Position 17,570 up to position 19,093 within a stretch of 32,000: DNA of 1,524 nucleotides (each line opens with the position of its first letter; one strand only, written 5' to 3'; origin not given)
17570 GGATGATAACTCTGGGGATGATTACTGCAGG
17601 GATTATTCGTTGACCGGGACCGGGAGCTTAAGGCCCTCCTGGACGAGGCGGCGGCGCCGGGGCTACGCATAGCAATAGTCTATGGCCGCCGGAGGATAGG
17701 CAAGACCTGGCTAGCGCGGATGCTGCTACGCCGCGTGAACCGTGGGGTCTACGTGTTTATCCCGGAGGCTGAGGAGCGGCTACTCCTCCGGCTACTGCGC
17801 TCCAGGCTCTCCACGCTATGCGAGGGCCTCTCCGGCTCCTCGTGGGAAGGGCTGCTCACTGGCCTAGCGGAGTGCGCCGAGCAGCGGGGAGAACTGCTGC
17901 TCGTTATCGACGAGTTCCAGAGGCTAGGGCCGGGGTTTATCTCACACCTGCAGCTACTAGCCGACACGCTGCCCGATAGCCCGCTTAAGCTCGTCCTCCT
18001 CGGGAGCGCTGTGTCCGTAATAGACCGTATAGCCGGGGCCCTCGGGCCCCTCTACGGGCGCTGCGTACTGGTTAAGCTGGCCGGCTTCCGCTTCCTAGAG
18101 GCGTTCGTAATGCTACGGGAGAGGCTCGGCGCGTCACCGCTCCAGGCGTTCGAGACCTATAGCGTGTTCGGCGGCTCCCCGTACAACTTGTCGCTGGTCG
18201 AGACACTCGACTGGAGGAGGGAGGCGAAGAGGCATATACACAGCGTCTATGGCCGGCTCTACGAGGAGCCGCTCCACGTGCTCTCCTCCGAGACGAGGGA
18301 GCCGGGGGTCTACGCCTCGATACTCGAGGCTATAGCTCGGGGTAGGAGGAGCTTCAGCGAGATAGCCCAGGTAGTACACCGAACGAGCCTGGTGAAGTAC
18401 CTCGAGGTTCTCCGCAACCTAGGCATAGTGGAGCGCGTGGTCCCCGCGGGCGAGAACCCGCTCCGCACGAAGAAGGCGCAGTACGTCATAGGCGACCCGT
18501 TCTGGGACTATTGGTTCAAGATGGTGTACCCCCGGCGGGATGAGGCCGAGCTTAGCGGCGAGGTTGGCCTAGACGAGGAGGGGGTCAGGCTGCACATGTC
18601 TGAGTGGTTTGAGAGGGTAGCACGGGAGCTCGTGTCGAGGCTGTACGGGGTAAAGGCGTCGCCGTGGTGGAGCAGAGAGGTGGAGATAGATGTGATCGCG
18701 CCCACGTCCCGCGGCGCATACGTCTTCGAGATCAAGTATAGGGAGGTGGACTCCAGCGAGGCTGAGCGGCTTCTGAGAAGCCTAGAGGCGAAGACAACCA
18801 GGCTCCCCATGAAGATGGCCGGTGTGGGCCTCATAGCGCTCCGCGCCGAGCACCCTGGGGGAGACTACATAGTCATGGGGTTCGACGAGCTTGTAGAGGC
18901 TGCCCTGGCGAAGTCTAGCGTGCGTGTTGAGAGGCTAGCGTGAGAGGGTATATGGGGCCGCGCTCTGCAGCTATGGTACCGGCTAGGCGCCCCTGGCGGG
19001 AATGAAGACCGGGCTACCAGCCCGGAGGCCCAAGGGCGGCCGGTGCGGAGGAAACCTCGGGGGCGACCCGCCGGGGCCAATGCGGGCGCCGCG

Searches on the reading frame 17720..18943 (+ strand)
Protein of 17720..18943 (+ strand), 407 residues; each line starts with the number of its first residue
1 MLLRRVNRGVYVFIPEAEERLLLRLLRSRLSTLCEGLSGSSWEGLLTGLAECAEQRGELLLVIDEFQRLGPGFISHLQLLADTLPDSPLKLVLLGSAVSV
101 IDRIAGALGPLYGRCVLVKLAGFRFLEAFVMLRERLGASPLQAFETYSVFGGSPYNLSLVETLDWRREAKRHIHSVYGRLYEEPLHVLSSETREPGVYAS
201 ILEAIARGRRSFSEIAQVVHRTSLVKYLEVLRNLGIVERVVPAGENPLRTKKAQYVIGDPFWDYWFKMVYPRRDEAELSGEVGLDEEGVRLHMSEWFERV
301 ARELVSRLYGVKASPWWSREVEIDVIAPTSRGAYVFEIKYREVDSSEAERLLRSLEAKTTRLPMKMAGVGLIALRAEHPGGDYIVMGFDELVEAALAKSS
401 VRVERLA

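Call 37: search_protein_families(library=pfam, proteins=[window:17720-18943:+], max_evalue=0.00001)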
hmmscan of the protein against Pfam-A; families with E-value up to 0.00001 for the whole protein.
window:17720-18943:+ (407 aa): 1 family
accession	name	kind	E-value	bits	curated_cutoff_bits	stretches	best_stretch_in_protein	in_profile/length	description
PF03008.20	DUF234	-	1.4e-10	41.9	22.5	1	265-350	1-99/100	Archaea bacterial proteins of unknown function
